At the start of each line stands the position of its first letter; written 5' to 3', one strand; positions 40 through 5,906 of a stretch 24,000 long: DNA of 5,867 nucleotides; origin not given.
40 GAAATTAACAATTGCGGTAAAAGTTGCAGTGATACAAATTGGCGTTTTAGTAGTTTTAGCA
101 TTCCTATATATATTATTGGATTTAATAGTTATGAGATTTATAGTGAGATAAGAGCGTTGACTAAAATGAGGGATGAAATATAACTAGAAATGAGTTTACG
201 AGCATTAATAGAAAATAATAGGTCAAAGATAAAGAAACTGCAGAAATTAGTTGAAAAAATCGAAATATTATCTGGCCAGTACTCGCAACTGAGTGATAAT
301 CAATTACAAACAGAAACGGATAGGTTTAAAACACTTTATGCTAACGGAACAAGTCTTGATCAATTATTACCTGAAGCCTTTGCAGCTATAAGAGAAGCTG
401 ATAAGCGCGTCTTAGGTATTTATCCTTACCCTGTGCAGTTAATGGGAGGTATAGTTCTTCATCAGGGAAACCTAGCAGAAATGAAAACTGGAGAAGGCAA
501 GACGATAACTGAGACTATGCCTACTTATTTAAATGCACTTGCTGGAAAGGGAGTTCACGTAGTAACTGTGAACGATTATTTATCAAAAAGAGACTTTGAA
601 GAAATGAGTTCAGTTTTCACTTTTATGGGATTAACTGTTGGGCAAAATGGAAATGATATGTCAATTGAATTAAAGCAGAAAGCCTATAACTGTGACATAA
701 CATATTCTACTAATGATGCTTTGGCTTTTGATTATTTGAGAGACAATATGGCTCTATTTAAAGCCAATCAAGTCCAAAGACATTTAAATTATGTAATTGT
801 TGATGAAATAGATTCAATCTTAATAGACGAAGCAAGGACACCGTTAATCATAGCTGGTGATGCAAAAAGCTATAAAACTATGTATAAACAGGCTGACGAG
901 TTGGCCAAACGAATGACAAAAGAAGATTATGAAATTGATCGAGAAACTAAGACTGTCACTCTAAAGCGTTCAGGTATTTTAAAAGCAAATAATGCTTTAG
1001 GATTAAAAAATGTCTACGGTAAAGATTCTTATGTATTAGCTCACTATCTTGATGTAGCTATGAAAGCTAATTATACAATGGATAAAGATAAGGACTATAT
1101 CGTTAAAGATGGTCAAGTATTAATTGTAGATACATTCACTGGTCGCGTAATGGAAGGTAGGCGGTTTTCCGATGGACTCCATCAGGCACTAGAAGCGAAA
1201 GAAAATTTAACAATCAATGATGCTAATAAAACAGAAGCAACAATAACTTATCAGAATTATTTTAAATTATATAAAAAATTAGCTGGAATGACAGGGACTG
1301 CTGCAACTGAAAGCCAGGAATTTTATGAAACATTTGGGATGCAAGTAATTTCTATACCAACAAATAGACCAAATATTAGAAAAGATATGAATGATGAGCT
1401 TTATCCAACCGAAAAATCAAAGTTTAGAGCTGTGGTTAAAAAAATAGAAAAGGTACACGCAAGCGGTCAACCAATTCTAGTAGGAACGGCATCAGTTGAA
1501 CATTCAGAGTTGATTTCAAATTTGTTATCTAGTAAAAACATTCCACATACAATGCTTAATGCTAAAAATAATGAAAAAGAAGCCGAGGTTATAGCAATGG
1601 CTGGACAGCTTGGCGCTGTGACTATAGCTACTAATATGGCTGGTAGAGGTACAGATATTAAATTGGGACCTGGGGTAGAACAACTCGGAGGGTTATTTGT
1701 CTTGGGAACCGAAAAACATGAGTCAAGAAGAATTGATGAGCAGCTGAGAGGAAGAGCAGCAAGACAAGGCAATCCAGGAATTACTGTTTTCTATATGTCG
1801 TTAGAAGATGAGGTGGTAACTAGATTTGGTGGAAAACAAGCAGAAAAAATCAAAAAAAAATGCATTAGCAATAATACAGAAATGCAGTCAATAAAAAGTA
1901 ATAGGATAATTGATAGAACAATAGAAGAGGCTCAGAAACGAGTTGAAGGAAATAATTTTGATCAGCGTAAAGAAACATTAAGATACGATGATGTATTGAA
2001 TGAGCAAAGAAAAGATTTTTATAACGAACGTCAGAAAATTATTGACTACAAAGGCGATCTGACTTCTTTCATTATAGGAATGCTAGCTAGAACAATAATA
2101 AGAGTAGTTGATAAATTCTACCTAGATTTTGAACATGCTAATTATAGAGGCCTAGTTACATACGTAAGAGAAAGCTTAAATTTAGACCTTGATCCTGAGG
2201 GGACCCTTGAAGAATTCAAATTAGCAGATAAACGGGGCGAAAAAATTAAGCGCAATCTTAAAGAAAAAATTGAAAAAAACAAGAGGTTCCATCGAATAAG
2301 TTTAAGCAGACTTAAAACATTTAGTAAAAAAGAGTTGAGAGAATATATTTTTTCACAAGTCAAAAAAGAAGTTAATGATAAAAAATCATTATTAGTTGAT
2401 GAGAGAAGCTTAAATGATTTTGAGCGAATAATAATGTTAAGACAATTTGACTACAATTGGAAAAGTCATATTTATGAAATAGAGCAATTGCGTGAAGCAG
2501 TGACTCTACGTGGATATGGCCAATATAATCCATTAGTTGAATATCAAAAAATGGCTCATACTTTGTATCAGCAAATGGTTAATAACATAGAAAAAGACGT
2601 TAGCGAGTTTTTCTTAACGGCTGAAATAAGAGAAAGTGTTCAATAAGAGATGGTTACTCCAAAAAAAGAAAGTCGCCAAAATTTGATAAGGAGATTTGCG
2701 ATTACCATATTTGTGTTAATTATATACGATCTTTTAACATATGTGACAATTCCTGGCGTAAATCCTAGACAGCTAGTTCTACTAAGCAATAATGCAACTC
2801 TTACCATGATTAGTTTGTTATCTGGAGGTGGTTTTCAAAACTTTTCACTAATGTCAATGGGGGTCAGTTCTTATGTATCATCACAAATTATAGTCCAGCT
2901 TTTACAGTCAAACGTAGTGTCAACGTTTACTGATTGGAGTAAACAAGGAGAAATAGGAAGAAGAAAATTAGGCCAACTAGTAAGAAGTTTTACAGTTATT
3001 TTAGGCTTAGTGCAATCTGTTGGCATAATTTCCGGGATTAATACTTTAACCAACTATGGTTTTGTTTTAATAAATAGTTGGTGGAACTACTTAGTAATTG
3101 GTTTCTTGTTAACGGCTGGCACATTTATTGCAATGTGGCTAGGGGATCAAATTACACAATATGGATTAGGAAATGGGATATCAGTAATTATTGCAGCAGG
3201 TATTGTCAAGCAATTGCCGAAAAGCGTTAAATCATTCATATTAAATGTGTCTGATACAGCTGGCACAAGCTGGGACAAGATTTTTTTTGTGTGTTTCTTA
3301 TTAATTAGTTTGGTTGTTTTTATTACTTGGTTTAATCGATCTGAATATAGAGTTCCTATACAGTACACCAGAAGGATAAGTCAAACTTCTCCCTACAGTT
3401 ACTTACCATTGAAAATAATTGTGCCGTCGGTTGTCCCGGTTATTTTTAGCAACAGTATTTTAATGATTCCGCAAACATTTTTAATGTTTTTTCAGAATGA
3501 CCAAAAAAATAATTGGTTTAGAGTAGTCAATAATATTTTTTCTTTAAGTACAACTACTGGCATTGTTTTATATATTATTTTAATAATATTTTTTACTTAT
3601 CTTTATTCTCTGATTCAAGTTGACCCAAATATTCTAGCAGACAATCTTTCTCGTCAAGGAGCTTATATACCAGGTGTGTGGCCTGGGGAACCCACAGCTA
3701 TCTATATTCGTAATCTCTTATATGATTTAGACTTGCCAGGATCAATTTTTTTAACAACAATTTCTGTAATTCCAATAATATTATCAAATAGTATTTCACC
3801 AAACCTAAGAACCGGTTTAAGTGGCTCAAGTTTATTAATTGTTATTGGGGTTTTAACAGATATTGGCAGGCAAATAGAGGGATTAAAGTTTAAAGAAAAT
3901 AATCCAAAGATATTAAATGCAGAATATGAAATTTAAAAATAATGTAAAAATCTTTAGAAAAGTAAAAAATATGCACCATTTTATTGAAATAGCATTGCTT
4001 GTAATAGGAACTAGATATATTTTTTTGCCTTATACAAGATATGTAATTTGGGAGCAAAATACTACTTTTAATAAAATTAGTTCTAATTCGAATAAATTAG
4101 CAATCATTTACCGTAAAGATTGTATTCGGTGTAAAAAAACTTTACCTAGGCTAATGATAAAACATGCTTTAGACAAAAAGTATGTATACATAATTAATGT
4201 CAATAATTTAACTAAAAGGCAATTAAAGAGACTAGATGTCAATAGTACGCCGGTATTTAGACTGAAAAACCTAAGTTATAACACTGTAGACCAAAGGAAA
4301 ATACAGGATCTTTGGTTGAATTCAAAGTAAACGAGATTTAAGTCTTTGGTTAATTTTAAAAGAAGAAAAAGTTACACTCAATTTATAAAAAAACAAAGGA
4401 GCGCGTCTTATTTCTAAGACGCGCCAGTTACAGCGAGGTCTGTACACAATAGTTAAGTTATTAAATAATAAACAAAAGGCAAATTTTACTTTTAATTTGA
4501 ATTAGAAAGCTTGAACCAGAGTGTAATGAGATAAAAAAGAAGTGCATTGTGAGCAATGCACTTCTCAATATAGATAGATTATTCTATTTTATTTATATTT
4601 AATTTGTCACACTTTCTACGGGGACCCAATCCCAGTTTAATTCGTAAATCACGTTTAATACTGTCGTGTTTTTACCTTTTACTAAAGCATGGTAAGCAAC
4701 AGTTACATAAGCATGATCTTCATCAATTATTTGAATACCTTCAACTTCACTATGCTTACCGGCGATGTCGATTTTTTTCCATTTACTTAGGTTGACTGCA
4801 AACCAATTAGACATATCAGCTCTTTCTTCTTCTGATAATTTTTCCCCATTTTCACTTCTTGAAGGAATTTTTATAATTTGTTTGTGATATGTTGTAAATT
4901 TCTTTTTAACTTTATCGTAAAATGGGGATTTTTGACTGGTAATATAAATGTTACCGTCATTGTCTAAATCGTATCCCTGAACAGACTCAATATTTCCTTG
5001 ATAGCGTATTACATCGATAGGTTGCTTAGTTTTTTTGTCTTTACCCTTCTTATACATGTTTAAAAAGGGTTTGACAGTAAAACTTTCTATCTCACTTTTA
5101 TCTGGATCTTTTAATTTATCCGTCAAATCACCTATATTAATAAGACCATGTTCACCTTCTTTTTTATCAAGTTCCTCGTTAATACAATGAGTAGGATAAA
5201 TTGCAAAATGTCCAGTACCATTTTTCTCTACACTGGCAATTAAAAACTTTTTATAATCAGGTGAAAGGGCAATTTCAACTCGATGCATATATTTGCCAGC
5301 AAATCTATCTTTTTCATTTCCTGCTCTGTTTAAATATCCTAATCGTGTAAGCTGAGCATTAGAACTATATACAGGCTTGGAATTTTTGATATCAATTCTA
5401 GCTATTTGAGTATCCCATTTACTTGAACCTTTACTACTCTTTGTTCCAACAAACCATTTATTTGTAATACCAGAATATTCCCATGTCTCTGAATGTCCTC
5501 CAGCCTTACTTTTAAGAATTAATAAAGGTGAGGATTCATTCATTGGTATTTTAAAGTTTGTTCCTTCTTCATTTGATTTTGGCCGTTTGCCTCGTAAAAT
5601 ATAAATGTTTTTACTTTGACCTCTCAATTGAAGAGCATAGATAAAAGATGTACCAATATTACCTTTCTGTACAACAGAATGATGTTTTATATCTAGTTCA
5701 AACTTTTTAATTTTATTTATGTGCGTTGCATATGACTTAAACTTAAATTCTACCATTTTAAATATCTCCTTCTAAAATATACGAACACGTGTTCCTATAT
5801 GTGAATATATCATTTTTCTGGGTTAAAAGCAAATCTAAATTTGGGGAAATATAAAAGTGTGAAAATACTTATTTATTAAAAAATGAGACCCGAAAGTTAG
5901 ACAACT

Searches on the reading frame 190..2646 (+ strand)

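Call 7: search_protein_families(library=pfam, proteins=[window:190-2646:+], max_evalue=0.01)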
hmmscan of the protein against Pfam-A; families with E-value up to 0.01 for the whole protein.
window:190-2646:+ (818 aa): 5 families
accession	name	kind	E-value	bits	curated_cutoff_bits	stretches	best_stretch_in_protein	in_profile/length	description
PF07517.20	SecA_DEAD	-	5.7e-118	393.8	24.6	1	8-378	7-289/290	SecA DEAD-like domain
PF21090.3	P-loop_SecA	-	9.8e-69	231.5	27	2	394-497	1-104/205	SecA P-loop domain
PF07516.18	SecA_SW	-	2.2e-48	165.4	26.7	1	571-810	4-198/200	SecA Wing and Scaffold domain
PF01043.26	SecA_PP_bind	-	6.4e-36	123.7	23.5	1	229-335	3-110/110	SecA preprotein cross-linking domain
PF00270.35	DEAD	-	1.8e-07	31.5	26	1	95-212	18-131/167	DEAD/DEAH box helicase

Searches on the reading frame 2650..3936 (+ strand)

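Call 7: search_protein_families(library=pfam, proteins=[window:2650-3936:+], max_evalue=0.01)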
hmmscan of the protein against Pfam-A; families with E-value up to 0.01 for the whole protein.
window:2650-3936:+ (428 aa): 1 family
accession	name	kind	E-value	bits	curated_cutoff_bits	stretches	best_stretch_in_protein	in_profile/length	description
PF00344.25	SecY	-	4.1e-82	276.4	32.2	1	66-404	1-304/306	SecY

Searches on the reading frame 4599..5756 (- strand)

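Call 6: search_protein_families(library=pfam, proteins=[window:4599-5756:-], max_evalue=0.01)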
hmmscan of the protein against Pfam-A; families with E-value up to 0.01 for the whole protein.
window:4599-5756:- (385 aa): 1 family
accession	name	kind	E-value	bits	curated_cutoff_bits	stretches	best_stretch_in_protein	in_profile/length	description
PF17312.8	Helveticin_J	-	5.3e-40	138.1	25.5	1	20-364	4-302/314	Bacteriocin helveticin-J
